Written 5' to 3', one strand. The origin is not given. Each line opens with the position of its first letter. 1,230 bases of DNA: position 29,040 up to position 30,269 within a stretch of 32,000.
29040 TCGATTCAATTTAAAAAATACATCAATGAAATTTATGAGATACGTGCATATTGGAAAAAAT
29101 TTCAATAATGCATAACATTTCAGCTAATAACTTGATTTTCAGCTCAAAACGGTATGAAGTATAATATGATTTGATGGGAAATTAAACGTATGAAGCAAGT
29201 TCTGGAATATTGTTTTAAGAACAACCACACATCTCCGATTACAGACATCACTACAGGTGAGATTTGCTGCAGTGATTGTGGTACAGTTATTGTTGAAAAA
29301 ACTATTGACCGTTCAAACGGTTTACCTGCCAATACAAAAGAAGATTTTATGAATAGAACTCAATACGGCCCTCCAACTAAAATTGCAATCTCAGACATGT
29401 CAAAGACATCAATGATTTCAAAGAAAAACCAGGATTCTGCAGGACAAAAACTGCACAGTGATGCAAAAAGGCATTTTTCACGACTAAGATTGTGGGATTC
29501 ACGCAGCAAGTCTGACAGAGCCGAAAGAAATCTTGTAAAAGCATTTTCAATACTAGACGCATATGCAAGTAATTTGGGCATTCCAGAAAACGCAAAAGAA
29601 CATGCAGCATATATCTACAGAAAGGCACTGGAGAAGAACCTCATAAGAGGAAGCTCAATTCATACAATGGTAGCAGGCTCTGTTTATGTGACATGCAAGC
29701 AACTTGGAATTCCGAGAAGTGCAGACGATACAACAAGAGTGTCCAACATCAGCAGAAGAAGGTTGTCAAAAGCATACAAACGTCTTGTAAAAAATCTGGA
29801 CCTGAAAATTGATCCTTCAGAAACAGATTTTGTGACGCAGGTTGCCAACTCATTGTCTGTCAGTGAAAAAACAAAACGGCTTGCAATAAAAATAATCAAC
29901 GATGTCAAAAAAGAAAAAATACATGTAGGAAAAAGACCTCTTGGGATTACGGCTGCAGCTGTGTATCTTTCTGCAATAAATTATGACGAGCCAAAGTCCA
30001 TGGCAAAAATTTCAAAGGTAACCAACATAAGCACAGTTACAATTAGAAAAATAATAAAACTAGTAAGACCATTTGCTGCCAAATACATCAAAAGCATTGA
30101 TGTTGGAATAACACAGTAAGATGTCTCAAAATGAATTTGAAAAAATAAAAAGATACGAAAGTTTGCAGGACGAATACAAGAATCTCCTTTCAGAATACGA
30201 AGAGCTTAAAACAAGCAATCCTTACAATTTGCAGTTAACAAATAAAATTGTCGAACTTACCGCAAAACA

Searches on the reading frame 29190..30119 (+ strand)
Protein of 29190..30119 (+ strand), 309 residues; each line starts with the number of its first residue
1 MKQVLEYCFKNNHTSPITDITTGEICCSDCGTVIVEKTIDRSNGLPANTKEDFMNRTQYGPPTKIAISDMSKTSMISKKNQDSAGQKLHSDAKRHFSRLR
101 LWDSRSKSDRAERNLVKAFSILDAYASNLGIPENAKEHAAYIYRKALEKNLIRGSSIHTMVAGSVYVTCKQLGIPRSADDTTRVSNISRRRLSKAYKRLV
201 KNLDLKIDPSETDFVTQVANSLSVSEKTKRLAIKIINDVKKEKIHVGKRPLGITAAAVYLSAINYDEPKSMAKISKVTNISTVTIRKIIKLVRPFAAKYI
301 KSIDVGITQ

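Call 7: search_protein_families(library=pfam, proteins=[window:29190-30119:+], max_evalue=0.01)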
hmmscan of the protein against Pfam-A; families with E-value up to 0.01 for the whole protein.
window:29190-30119:+ (309 aa): 2 families
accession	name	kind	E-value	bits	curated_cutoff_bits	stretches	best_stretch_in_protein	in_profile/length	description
PF00382.24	TFIIB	-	3.5e-29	101.1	23.6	2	212-290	9-87/92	Transcription factor TFIIB repeat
PF08271.17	Zn_Ribbon_TF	-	0.0051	16.8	29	1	17-41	12-36/43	TFIIB zinc-binding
